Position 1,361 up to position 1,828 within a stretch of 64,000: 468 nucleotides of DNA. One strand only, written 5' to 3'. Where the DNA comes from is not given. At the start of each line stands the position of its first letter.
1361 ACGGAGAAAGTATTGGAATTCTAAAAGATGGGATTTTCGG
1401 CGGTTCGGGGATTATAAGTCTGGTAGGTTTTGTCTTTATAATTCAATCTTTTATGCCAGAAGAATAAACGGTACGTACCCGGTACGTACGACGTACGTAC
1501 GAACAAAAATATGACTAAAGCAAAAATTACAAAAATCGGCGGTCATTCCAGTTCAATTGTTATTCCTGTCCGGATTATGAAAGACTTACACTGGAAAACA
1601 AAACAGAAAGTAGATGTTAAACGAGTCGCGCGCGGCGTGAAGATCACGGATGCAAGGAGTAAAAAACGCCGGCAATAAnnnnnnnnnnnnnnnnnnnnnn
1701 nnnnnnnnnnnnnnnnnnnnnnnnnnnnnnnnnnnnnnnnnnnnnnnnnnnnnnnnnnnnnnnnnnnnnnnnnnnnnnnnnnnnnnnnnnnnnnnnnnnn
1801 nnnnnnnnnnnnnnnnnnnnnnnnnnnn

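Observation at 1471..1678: Two paralogous MazE/AbrB-like micro-ORFs missed by the ORF track, one with a phased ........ operator-like array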

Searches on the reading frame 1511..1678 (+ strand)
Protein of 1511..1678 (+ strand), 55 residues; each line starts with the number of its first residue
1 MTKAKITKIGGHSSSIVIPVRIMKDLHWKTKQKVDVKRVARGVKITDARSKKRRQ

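Call 4: search_protein_families(library=pfam, proteins=[window:1511-1675:+], max_evalue=10)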
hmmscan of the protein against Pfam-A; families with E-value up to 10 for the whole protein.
seq(55 aa): 1 family
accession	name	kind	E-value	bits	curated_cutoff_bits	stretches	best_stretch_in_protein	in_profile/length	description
PF04014.23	MazE_antitoxin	-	0.0026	18.1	24.7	1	8-47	2-42/48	Antidote-toxin recognition MazE, bacterial antitoxin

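Call 7: find_homologous_proteins(query=window:1511-1675:+, max_evalue=0.01)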
Query seq(55 aa) (55 aa): 8 proteins with E <= 0.01 among 8 candidates.
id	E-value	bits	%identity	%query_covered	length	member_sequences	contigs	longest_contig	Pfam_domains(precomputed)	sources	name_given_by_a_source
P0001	2.8e-26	107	100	100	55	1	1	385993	-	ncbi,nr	ncbi:MAG TPA: hypothetical protein VFX17_01040 [Patescibacteria group bacterium]|nr:hypothetical pro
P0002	1.3e-21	92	87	98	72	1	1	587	-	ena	-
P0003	9.3e-21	89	80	100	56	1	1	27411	-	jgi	jgi:antitoxin component of MazEF toxin-antitoxin module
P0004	8.9e-15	71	72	95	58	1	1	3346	-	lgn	-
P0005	1.3e-14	70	73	91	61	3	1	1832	-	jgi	jgi:hypothetical protein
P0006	1.1e-13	68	68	91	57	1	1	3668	-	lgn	-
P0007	2.1e-13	67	67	93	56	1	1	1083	PF04014.24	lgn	-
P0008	3.5e-7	47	82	60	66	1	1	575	-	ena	-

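Call 10: find_encoding_contigs(protein=P0003, flank=5000)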
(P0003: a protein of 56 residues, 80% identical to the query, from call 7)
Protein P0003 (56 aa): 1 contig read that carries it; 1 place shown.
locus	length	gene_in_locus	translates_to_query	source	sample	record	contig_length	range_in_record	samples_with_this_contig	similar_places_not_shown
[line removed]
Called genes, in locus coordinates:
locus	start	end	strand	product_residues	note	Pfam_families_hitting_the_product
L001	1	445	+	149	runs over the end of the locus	PF02502:LacAB_rpiB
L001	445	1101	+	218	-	PF00834:Ribul_P_3_epim, PF00215:OMPdecase (weak)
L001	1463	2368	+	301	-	PF13292:DXP_synthase_N, PF00456:Transketolase_N, PF00676:E1_dh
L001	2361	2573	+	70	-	-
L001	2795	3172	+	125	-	-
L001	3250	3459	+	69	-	PF02780:Transketolase_C (weak)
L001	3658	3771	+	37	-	-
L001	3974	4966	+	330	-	PF00294:PfkB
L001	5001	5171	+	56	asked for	-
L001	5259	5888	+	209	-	-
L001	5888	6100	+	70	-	-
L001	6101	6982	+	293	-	PF01116:F_bP_aldolase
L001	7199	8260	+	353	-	PF00044:Gp_dh_N, PF02800:Gp_dh_C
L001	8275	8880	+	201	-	-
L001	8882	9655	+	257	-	-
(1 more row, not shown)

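Call 12: find_encoding_contigs(protein=P0004, flank=5000)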
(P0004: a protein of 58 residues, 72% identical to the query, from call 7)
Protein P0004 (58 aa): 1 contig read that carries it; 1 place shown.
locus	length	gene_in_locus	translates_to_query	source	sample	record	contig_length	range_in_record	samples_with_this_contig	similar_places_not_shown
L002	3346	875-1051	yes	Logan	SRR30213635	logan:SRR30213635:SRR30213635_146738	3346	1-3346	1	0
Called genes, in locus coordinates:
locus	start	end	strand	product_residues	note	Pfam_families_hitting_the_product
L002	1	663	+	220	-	?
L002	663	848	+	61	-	-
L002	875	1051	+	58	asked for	-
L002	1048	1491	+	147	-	-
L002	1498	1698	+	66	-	-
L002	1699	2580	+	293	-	PF01116:F_bP_aldolase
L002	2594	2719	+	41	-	-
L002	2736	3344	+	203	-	?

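Call 13: find_encoding_contigs(protein=P0006, flank=5000)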
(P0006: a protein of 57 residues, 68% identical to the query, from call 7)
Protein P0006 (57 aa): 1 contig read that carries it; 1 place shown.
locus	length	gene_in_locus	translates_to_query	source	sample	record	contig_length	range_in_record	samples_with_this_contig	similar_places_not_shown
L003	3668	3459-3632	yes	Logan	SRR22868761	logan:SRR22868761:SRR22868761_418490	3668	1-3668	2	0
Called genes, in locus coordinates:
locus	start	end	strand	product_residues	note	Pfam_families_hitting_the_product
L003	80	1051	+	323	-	PF02779:Transket_pyr, PF02780:Transketolase_C, PF22613:Transketolase_C_1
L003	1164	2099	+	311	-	PF06790:UPF0259 (weak), PF25231:DUF7847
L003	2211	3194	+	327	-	PF00294:PfkB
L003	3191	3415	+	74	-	-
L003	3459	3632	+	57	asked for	-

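Call 14: find_encoding_contigs(protein=P0005, flank=5000)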
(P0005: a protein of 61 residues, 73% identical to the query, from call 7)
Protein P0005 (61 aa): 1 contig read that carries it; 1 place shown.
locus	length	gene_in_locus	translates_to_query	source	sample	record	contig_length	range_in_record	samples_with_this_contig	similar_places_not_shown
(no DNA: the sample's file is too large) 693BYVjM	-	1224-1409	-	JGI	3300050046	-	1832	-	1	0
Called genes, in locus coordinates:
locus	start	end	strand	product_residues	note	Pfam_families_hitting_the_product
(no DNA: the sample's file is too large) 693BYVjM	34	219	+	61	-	-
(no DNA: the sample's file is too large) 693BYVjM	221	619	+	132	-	-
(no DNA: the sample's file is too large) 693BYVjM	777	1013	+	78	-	-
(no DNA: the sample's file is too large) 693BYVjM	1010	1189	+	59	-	-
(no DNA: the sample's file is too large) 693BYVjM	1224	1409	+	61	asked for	-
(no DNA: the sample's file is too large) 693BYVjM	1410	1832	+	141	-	?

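Call 15: find_encoding_contigs(protein=P0007, flank=5000)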
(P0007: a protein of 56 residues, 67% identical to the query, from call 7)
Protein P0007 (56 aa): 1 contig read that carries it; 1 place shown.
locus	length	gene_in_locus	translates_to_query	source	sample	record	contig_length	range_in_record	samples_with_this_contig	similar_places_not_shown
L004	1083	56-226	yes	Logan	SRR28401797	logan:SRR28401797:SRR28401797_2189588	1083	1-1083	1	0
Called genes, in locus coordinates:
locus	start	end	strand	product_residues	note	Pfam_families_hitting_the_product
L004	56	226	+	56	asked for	PF04014:MazE_antitoxin (weak)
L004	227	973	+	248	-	-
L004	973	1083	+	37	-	?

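Call 23: search_solved_structures(query=A1, max_evalue=10, show_alignments=3)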
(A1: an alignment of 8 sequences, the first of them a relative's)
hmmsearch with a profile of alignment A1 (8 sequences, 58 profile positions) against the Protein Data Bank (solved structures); distinct sequences matched with E-value up to 10: 1.
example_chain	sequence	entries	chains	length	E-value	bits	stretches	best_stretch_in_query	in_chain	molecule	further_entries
8ukm_A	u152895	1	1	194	5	10.7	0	38-55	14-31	T33-ml30-redesigned-tandem-BMC-T-fold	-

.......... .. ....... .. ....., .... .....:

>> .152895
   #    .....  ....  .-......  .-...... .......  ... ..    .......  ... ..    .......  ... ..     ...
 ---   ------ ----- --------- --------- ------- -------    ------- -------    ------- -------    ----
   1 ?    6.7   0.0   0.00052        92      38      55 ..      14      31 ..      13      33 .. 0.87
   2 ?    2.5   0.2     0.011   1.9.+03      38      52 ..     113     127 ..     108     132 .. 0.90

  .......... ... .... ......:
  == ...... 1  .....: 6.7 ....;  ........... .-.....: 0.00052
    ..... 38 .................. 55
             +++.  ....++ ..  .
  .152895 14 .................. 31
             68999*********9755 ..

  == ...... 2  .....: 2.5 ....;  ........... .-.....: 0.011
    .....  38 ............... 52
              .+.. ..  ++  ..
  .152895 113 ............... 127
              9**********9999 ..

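Call 31: find_related_loci(query=A1, collection=genome_contigs, flank=3000)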
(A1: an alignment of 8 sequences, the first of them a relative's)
Query A1 (55 aa) in genome_contigs; peptide patterns used: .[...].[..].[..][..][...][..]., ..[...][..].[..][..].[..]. (x = any residue, [..] = any of these).
136 stretches matched a pattern; 61 encode a relative of the query (tblastn E <= 1e-3); 61 distinct loci.
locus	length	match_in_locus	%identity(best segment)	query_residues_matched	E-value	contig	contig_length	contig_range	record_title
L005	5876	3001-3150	70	5-53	1e-16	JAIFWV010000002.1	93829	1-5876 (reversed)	MAG: Candidatus Doudnabacteria bacterium isolate viral-cat_48_13 PAFVLPS_2018_scaffold_357, whole genome shotgun sequenc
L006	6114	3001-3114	47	10-47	1e-8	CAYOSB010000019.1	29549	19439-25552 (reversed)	MAG TPA_asm: uncultured Bacteroidaceae bacterium isolate SRP141376_co4_139 genome assembly, contig: NODE_2843_length_295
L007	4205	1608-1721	47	10-47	3e-8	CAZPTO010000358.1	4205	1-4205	MAG TPA_asm: uncultured Bacteroidaceae bacterium isolate binchicken_co13_402 genome assembly, contig: NODE_37388_length_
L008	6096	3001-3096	50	6-37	5e-7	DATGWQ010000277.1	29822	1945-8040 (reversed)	MAG TPA_asm: Bacteroidales bacterium isolate SMAG_U10586 k141_94596, whole genome shotgun sequence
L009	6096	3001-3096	47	6-37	1e-6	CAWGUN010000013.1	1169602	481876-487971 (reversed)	MAG: uncultured Bacteroidales bacterium isolate MFD02809.bin.1.359 genome assembly, contig: contig_99451, whole genome s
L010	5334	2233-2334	47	5-37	2e-6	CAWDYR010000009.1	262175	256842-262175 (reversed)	MAG: uncultured Bacteroidales bacterium isolate MFD05674.bin.2.1 genome assembly, contig: contig_141081, whole genome sh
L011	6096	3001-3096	47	6-37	3e-6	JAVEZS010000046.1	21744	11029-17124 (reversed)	MAG: Bacteroidales bacterium isolate BF4_71 NODE_7245_length_21744_cov_13.441504_Biofilm4, whole genome shotgun sequence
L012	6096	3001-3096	47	6-37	3e-6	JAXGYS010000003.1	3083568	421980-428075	MAG: Bacteroidales bacterium isolate AnMBR.bin519 bin519_3, whole genome shotgun sequence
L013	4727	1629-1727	45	6-37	5e-6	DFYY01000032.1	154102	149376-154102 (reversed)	MAG TPA_asm: Bacteroidales bacterium UBA4070 UBA4070_contig_5498, whole genome shotgun sequence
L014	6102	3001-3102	50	5-37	5e-6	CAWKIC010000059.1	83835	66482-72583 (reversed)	MAG: uncultured Bacteroidales bacterium isolate MFD02809.bin.2.7 genome assembly, contig: contig_310080, whole genome sh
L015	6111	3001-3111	38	11-47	6e-6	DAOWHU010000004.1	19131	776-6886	MAG TPA_asm: bacterium isolate CSMAG_2025 CSMAG_2025_k141_1459905_length_19131_cov_17.3956, whole genome shotgun sequenc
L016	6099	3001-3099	45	6-37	6e-6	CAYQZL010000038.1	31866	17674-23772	MAG TPA_asm: uncultured Rikenellaceae bacterium isolate binchicken_co43_356 genome assembly, contig: NODE_2217_length_31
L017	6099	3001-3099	45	6-37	6e-6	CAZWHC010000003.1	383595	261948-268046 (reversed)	MAG TPA_asm: uncultured Rikenellaceae bacterium isolate binchicken_co115_197 genome assembly, contig: NODE_15_length_383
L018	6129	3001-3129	40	6-47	8e-6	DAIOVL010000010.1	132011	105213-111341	MAG TPA_asm: Bacteroidales bacterium isolate CTOTU18744 NODE_83_length_132011_cov_9.577109, whole genome shotgun sequenc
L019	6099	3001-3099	52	6-37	8e-6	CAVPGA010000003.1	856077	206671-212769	MAG: uncultured Bacteroidales bacterium isolate MFD10007.bin.2.59 genome assembly, contig: contig_25648, whole genome sh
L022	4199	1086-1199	39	10-47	8e-6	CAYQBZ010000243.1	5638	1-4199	MAG TPA_asm: uncultured Rikenellaceae bacterium isolate binchicken_co129_80 genome assembly, contig: NODE_50362_length_5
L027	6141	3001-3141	40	6-51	1e-5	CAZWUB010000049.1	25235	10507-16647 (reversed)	MAG TPA_asm: uncultured Rikenellaceae bacterium isolate SRP192927_co6_466 genome assembly, contig: NODE_3910_length_2523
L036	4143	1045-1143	42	5-37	2e-5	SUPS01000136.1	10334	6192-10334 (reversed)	MAG: Candidatus Helarchaeota ASGARD archaeon Hel_GB_A NODE_8237_length_10334_cov_7.7887, whole genome shotgun sequence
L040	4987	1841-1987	39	5-52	2e-5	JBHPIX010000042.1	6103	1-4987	Patescibacteria group bacterium isolate SAG AM-312-K06 AM-312-K06_NODE_42, whole genome shotgun sequence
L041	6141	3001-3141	36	6-51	2e-5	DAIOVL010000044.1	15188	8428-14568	MAG TPA_asm: Bacteroidales bacterium isolate CTOTU18744 NODE_3069_length_15188_cov_9.071830, whole genome shotgun sequen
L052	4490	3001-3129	40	6-47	5e-5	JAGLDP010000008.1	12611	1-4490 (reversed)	MAG: Bacteroidales bacterium isolate SW_4_38 ROV167.bin.38.fa_8, whole genome shotgun sequence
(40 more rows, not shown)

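Call 32: predict_structure(alignment_id=A1)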
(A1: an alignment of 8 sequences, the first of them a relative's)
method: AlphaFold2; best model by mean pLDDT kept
length: 55 residues; sequences in the alignment: 8
mean_pLDDT: 74.1   pTM: 0.41
mean pLDDT of the five models: 74.1, 65.1, 64.9, 63.5, 58.8
residues with pLDDT >= 90: 0; 70-90: 37; 50-70: 15; < 50: 3
segments of 3 or more residues with pLDDT < 50: none
pLDDT, mean of each block of 10 residues (from residue 1): 60 75 82 84 79 54
secondary structure, 60 per line:
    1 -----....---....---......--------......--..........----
elements in order: E6-9 E13-16 H20-25 E34-39 E42-47 H48-51

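Call 34: search_protein_representatives(alignment_id=A1)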
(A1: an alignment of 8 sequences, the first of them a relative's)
Query: 8 sequences, 58 profile positions. Proteins with E-value up to 0.001 (for the whole library): 188; up to 1e-10: 13; up to 1e-30: 0. The best 150 are listed.
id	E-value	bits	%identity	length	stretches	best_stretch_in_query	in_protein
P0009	4.0e-25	103.9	-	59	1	1-57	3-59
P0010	8.2e-18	80.5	-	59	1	3-57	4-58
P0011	6.0e-17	77.8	-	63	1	1-58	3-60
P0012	2.1e-14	69.6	-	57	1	1-58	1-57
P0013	2.4e-13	66.2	-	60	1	4-55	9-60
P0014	5.7e-13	65.0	-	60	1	4-56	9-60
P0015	2.2e-12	63.1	-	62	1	5-58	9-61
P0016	2.5e-12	63.0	-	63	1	4-55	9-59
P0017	2.8e-12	62.8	-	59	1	1-58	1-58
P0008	5.4e-12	61.9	-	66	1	25-58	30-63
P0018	2.0e-11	60.1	-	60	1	4-56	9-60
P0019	8.1e-11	58.1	-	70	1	4-55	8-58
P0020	9.2e-11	58.0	-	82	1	4-58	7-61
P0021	1.1e-10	57.7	-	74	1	2-51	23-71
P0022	2.5e-10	56.5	-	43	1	18-58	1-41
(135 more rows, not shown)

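Call 35: fold_search(model_id=the predicted structure, library=pdb)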
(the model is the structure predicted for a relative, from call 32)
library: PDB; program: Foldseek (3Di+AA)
matches with E <= 10: 61; with E <= 0.001: 0
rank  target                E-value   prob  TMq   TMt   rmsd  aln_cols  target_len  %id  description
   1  2mrn_MODEL_1_A        8.3e-02  1.00  0.62  0.53   1.9        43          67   21  Structure of truncated EcMazE (released 2015-02-04)
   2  1mvf_D                1.2e-01  1.00  0.63  0.76   1.9        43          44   23  MazE addiction antidote (released 2003-06-10)
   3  1ub4_C                1.6e-01  1.00  0.67  0.51   1.4        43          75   21  crystal structure of MazEF complex (released 2003-05-20)
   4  1yfb_A                2.7e-01  0.94  0.55  0.57   4.0        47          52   15  The solution structure of the N-domain of the transcription factor abrB (released 2005-04-12)
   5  2mru_MODEL_1_A        2.9e-01  0.97  0.59  0.63   2.6        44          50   23  Structure of truncated EcMazE-DNA complex (released 2015-02-04)
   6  2k1n_MODEL_1_A        5.5e-01  0.69  0.50  0.50   6.9        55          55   14  DNA bound structure of the N-terminal domain of AbrB (released 2008-11-11)
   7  2w1t_B                6.6e-01  0.97  0.67  0.23   1.7        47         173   19  Crystal Structure of B. subtilis SpoVT (released 2008-11-18)
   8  2w1t_A                9.2e-01  0.87  0.64  0.22   2.9        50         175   20  Crystal Structure of B. subtilis SpoVT (released 2008-11-18)
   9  3zvk_F                9.2e-01  0.77  0.55  0.41   2.6        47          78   23  Crystal structure of VapBC2 from Rickettsia felis bound to a DNA fragment from their promoter (released 2011-12-14)
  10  5l6l_A                9.8e-01  0.72  0.54  0.48   3.4        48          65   17  Structure of Caulobacter crescentus VapBC1 bound to operator DNA (released 2016-12-28)
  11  3zvk_H                1.0e+00  0.75  0.56  0.54   2.7        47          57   23  Crystal structure of VapBC2 from Rickettsia felis bound to a DNA fragment from their promoter (released 2011-12-14)
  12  9a4b_A                1.3e+00  0.69  0.56  0.34   4.2        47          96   15  Integrative model of ABRB-ATPE by crosslinking MS and deep learning (released 2024-09-18)
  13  5l6l_E                1.4e+00  0.63  0.55  0.48   3.5        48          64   17  Structure of Caulobacter crescentus VapBC1 bound to operator DNA (released 2016-12-28)
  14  2fy9_MODEL_1_A        1.4e+00  0.47  0.52  0.52   3.9        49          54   12  Solution Structure of the N-Terminal DNA Recognition Domain of the Bacillus Subtilis Transcription-State Regul (released 2006-05-23)
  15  3zvk_G                1.6e+00  0.60  0.55  0.41   2.6        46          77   22  Crystal structure of VapBC2 from Rickettsia felis bound to a DNA fragment from their promoter (released 2011-12-14)
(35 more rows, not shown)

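Call 41: search_protein_families(library=pfam, proteins=[L014:3215-4312:+, L014:4321-6021:+, L027:3148-4161:+, L052:3147-4142:+, L041:3184-5628:+, L012:3193-3597:+, L036:1223-1936:+, L005:3170-3580:+, L040:2078-2467:+, L022:1314-2321:+], max_evalue=0.001)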
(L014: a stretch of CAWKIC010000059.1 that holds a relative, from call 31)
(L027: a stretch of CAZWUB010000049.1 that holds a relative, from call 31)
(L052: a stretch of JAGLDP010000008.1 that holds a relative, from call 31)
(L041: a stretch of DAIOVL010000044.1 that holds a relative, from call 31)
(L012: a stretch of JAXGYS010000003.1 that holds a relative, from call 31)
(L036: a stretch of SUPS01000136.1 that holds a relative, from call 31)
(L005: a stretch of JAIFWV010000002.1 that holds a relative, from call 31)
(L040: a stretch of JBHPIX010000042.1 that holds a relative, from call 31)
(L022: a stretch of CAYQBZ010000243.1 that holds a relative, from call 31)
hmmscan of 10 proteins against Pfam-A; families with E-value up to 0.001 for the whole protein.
L014:3215-4312:+ (365 aa): 3 families
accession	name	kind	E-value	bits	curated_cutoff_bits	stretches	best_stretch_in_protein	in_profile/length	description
PF06071.19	YchF-GTPase_C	-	1.3e-39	134.6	27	1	281-364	1-84/84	Protein of unknown function (DUF933)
PF01926.29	MMR_HSR1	-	2e-13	50.9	21.9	1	5-109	2-86/113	50S ribosome-binding GTPase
PF02421.24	FeoB_N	-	0.00015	21.8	27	0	5-33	3-31/156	Ferrous iron transport protein B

L014:4321-6021:+ (566 aa): 3 families
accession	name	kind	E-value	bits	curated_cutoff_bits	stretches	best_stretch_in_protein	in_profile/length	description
PF00246.29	Peptidase_M14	-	1.1e-45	156.9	21.6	1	122-375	3-283/286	Zinc carboxypeptidase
PF13620.12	CarboxypepD_reg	-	1.3e-08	35.5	32.3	1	390-464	2-77/82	Carboxypeptidase regulatory-like domain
PF18962.6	Por_Secre_tail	-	2.3e-06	28.3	27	1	485-554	1-69/75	Secretion system C-terminal sorting domain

L027:3148-4161:+ (337 aa): 2 families
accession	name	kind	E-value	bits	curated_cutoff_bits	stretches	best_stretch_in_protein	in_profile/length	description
PF00814.31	TsaD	-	9.9e-91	304.5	24.8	1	25-314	2-263/264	tRNA N6-adenosine threonylcarbamoyltransferase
PF22521.2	HypF_C_2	-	1.4e-05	25.4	27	1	237-308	163-234/241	Carbamoyltransferase, Kae1-like Domain, second subdomain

L052:3147-4142:+ (331 aa): 1 family
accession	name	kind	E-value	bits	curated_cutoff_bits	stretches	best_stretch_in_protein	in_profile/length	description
PF00149.33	Metallophos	-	2.7e-13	51.2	21.5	1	57-299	2-190/191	Calcineurin-like phosphoesterase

L041:3184-5628:+ (814 aa): 4 families
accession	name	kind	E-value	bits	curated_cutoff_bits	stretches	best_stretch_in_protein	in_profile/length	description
PF17389.8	Bac_rhamnosid6H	-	5.3e-67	227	24.5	1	380-697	5-337/339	Bacterial alpha-L-rhamnosidase 6 hairpin glycosidase domain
PF08531.16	Bac_rhamnosid_N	-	8.5e-47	159.6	25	1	73-247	2-172/172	Alpha-L-rhamnosidase N-terminal domain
PF05592.18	Bac_rhamnosid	-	4.3e-17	62.3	22.2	1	259-372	5-102/102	Bacterial alpha-L-rhamnosidase concanavalin-like domain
PF17390.7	Bac_rhamnosid_C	-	1.5e-13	50.8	22.1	1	701-771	1-68/78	Bacterial alpha-L-rhamnosidase C-terminal domain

L012:3193-3597:+ (134 aa): 0 families

L036:1223-1936:+ (237 aa): 3 families
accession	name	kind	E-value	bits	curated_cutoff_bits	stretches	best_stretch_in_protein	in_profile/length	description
PF04002.20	RadC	-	1.1e-47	161.3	22.1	1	116-236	1-121/121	RadC-like JAB domain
PF20582.4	UPF0758_N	-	4.1e-10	40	27.1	1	22-90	7-74/77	UPF0758 N-terminal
PF14464.11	Prok-JAB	-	0.00096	19.5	25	0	132-207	15-94/114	Prokaryotic homologs of the JAB domain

L005:3170-3580:+ (136 aa): 0 families

L040:2078-2467:+ (129 aa): 0 families

L022:1314-2321:+ (335 aa): 2 families
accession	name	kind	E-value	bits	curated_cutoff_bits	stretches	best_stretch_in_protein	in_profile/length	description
PF09603.15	Fib_succ_major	-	4.9e-14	53.4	33.9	1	249-325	1-71/187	Fibrobacter succinogenes major domain (Fib_succ_major)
PF16656.11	Pur_ac_phosph_N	-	0.00029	21.8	30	0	97-121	58-82/93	Purple acid Phosphatase, N-terminal domain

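Call 43: search_protein_families(library=ncbifam, proteins=[window:1511-1675:+], max_evalue=1)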
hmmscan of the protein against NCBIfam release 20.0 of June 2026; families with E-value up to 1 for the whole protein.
seq(55 aa): 2 families
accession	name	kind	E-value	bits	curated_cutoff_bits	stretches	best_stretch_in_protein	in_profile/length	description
NF008463.0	PRK11347.1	equivalog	0.011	15.9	101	1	8-40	6-38/83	antitoxin ChpS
TIGR01772.1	MDH_euk_gproteo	equivalog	0.047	13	273.05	1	3-39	166-205/313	malate dehydrogenase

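Call 79: predict_structure(alignment_id=A6)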
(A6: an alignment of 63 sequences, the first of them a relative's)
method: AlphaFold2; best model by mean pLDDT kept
length: 55 residues; sequences in the alignment: 63
mean_pLDDT: 86.3   pTM: 0.58
mean pLDDT of the five models: 86.3, 85.9, 84.9, 83.2, 65.6
residues with pLDDT >= 90: 39; 70-90: 9; 50-70: 5; < 50: 2
segments of 3 or more residues with pLDDT < 50: none
pLDDT, mean of each block of 10 residues (from residue 1): 85 91 92 93 88 49
secondary structure, 60 per line:
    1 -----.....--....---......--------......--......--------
elements in order: E6-10 E13-16 H20-25 E34-39 E42-47

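Call 86: find_encoding_contigs(protein=P0002, flank=600)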
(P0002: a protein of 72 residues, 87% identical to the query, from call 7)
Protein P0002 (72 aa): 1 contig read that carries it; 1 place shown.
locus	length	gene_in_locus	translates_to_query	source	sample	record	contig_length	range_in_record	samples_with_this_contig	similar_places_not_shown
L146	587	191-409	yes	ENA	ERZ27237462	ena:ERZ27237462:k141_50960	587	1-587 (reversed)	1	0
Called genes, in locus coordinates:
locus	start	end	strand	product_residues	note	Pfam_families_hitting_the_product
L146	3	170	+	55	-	?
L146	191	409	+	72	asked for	-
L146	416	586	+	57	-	?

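Call 87: find_encoding_contigs(protein=P0008, flank=600)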
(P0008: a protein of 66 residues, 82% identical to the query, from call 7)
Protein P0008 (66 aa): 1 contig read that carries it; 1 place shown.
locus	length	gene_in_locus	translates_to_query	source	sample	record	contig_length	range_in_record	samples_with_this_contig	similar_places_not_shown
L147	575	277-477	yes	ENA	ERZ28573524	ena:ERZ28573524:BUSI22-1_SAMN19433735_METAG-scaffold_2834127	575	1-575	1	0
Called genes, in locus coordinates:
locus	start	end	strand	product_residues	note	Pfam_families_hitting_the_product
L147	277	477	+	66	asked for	-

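Call 98: search_protein_families(library=padloc, proteins=[window:1511-1678:+], max_evalue=0.01)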
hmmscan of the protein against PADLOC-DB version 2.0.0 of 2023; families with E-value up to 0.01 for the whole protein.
window:1511-1678:+ (55 aa): 0 families

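Call 99: search_protein_families(library=phrogs, proteins=[window:1511-1678:+], max_evalue=0.01)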
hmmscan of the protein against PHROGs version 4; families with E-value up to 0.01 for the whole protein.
window:1511-1678:+ (55 aa): 1 family
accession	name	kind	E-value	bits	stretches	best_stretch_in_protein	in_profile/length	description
phrog_4324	-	unknown function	0.0024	19.1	1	1-43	1-41/89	-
